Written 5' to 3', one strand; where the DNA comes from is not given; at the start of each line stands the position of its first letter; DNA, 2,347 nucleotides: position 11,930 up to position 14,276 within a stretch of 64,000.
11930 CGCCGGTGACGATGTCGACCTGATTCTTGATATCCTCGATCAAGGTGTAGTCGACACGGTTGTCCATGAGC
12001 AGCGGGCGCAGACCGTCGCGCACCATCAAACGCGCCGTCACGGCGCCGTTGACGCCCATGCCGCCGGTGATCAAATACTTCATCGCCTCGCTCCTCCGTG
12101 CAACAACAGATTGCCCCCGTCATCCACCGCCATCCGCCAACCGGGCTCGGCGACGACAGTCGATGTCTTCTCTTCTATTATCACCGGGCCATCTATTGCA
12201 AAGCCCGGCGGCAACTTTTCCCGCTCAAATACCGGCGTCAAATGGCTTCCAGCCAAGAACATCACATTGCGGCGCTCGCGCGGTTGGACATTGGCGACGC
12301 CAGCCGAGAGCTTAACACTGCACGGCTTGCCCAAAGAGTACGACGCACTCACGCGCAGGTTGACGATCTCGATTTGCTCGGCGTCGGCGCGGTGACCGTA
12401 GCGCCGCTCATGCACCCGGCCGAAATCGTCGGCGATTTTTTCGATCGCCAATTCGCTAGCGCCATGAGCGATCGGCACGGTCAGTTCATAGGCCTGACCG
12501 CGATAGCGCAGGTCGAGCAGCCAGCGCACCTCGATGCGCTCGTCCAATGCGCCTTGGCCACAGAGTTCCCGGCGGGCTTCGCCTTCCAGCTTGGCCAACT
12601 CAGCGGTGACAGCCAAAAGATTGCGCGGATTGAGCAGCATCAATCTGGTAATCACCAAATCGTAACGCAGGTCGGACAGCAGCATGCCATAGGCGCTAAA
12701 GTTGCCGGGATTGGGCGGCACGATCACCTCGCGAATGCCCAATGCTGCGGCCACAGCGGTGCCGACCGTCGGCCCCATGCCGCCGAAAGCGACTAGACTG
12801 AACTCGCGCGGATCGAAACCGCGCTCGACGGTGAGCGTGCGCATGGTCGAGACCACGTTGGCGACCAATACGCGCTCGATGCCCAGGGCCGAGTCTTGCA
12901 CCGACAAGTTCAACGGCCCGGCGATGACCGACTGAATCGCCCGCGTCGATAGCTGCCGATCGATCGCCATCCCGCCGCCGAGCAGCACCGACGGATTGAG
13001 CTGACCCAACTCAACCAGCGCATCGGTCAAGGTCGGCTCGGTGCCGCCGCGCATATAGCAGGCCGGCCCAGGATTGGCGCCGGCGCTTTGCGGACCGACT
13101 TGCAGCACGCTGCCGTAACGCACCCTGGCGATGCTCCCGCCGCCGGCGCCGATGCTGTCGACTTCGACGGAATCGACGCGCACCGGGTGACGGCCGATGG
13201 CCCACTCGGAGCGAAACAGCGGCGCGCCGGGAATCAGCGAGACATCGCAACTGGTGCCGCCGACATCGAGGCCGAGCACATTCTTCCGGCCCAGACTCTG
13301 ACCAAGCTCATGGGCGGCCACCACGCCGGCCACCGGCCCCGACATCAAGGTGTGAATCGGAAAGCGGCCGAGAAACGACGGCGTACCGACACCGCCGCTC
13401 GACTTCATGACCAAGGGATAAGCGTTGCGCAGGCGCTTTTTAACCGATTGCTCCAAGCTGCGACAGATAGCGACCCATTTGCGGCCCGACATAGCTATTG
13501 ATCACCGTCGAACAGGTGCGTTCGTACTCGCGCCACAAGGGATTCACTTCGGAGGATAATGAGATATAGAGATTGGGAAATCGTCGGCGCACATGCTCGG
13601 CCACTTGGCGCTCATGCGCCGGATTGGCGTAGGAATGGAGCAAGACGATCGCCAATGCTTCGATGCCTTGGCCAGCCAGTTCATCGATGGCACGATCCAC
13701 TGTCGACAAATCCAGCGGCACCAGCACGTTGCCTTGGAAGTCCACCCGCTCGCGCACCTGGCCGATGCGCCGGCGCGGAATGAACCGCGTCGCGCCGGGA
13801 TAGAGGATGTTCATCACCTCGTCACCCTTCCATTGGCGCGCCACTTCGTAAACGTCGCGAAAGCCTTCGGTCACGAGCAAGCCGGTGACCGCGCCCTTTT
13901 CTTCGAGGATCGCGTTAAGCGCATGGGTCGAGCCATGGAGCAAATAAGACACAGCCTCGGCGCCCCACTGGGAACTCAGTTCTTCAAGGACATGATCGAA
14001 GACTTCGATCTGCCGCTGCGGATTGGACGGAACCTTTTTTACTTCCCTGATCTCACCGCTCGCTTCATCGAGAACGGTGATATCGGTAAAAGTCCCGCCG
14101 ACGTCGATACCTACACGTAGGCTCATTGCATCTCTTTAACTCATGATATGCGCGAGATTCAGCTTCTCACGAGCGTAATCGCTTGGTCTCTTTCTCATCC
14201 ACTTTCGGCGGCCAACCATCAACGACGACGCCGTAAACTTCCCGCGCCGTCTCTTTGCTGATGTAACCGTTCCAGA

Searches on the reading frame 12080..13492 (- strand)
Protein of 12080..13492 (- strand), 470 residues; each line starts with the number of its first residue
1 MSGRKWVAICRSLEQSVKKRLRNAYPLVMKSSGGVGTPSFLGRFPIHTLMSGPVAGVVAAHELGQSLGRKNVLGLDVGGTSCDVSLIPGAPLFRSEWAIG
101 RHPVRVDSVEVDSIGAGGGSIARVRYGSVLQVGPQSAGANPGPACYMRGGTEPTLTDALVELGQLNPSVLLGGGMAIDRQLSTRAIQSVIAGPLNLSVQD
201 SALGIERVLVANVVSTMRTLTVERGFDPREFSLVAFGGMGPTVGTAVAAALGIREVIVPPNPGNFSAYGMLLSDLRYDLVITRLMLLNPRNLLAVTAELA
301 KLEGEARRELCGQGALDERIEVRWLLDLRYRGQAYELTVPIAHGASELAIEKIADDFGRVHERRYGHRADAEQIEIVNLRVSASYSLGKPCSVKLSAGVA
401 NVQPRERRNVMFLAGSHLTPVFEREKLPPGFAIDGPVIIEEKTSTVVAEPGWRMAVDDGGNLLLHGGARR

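Call 53: search_protein_families(library=pfam, proteins=[window:12080-13492:-], max_evalue=0.001)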
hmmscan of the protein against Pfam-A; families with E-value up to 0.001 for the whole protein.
window:12080-13492:- (470 aa): 2 families
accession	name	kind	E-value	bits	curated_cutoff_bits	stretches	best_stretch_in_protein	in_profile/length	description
PF01968.24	Hydantoinase_A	-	6.2e-76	255.8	22.9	1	11-278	20-290/291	Hydantoinase/oxoprolinase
PF19278.4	Hydant_A_C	-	9.1e-11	41.9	21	1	297-458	16-184/193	Hydantoinase/oxoprolinase C-terminal domain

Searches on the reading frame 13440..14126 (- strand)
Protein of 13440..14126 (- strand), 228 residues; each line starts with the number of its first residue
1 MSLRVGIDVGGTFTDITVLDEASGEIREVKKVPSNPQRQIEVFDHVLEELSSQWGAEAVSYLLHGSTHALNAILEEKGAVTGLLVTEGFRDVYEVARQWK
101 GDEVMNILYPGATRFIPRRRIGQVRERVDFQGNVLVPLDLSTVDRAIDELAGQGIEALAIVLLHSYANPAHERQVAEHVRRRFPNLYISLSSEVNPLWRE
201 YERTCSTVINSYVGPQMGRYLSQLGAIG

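Call 53: search_protein_families(library=pfam, proteins=[window:13440-14126:-], max_evalue=0.001)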
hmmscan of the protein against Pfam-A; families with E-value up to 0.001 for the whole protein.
window:13440-14126:- (228 aa): 1 family
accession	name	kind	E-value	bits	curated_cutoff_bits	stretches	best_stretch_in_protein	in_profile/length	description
PF05378.19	Hydant_A_N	-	1.9e-48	165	25.2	1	4-181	1-174/176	Hydantoinase/oxoprolinase N-terminal region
